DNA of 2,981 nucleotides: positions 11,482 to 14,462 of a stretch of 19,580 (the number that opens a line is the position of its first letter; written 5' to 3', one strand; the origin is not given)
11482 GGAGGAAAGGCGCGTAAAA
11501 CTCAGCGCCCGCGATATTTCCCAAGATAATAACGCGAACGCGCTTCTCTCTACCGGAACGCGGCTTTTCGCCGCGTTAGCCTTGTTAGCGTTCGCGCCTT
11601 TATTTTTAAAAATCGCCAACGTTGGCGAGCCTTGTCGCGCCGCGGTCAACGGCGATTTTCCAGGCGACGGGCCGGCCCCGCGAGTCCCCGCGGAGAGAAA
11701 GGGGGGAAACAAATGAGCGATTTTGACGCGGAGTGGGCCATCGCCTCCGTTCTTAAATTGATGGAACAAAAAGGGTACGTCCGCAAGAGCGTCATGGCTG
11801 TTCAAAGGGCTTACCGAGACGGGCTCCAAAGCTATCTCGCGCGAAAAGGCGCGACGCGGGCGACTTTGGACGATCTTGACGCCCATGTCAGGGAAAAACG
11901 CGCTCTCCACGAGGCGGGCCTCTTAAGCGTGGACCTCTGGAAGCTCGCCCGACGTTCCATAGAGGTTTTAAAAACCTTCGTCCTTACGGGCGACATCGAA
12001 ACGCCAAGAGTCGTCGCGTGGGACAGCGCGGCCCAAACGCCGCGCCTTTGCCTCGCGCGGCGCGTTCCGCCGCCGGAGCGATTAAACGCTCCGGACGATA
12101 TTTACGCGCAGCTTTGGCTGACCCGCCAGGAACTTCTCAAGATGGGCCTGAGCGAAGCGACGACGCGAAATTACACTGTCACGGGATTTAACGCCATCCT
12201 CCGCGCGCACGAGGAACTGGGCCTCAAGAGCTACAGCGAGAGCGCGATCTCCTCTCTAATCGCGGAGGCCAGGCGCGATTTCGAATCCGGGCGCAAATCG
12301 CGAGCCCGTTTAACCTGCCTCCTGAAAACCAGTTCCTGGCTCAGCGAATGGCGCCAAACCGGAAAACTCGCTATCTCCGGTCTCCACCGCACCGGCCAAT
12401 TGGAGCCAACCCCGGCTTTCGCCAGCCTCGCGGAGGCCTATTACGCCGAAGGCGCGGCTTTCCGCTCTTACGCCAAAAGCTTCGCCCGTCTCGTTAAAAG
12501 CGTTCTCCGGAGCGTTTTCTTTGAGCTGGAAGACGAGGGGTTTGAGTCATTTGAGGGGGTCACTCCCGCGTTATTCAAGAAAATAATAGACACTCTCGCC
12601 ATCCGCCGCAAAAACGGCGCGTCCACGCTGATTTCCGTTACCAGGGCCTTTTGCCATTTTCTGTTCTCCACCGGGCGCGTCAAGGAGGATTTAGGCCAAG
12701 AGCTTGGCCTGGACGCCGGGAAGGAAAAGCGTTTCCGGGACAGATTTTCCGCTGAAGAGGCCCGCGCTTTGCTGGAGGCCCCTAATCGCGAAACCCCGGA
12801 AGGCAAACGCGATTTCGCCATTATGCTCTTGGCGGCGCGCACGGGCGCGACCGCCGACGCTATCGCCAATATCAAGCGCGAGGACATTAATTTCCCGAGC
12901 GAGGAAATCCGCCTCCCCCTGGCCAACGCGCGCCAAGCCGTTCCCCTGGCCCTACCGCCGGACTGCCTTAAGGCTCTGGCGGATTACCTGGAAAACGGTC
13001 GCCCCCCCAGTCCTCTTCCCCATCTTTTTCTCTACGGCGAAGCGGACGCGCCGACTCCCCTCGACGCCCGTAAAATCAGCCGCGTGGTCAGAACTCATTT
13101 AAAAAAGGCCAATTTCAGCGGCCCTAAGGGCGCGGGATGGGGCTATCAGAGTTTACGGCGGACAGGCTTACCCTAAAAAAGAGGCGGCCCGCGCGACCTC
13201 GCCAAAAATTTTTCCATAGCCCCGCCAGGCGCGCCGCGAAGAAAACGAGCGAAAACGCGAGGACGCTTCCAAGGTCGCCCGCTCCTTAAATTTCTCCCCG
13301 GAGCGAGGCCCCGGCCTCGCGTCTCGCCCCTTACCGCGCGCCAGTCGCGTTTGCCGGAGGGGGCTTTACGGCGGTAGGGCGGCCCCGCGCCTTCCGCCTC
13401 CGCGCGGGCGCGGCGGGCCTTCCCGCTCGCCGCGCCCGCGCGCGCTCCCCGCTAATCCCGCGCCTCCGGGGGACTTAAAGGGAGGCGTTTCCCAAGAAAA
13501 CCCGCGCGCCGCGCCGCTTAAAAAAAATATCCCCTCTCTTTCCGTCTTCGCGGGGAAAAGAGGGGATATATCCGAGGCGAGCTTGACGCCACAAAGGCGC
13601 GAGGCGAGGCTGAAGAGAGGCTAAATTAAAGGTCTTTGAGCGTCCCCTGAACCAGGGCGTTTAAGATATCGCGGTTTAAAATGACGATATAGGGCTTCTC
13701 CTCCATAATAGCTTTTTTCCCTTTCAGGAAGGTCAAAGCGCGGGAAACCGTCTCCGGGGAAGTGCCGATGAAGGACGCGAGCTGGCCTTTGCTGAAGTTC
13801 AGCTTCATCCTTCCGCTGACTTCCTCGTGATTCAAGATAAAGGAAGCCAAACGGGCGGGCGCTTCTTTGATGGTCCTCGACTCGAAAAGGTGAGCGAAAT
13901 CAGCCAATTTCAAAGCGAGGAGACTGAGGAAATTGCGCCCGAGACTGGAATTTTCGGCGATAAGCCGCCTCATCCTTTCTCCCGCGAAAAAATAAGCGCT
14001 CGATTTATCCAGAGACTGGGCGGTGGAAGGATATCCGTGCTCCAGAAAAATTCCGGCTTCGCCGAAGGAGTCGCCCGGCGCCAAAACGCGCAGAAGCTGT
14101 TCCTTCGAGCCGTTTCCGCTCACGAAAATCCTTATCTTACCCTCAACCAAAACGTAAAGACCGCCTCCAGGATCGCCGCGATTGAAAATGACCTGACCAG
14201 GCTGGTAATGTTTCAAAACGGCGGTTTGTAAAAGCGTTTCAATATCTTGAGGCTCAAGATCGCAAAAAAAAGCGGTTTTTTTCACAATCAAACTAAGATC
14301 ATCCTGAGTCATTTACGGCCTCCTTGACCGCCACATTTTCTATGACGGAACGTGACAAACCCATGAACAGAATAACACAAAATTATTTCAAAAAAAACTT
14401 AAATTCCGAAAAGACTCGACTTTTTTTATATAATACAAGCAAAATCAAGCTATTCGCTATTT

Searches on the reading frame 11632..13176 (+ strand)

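Call 15: search_protein_families(library=pfam, proteins=[window:11632-13176:+], max_evalue=0.001)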
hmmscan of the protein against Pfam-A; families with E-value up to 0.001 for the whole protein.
window:11632-13176:+ (514 aa): 1 family
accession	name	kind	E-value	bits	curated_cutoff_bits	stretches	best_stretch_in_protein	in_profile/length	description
PF00589.27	Phage_integrase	-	4.9e-05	23.6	27.1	1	371-496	2-124/172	Phage integrase family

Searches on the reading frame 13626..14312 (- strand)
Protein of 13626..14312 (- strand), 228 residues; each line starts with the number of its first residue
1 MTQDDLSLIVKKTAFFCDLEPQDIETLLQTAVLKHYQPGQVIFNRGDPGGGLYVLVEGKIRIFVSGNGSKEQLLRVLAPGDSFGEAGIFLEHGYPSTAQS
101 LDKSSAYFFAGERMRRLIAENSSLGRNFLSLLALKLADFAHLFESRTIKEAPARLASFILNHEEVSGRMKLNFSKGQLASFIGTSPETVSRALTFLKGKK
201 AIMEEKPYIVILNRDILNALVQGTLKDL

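Call 15: search_protein_families(library=pfam, proteins=[window:13626-14312:-], max_evalue=0.001)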
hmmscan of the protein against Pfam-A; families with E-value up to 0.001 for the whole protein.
window:13626-14312:- (228 aa): 3 families
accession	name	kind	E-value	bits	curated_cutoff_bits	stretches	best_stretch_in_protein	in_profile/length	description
PF00027.35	cNMP_binding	-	8.5e-22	77.4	27.5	1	34-121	2-89/89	Cyclic nucleotide-binding domain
PF13545.12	HTH_Crp_2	-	5e-14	52.5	27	1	153-219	1-69/70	Crp-like helix-turn-helix domain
PF00325.26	Crp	-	0.00052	20.1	21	1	172-201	2-31/32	Bacterial regulatory proteins, crp family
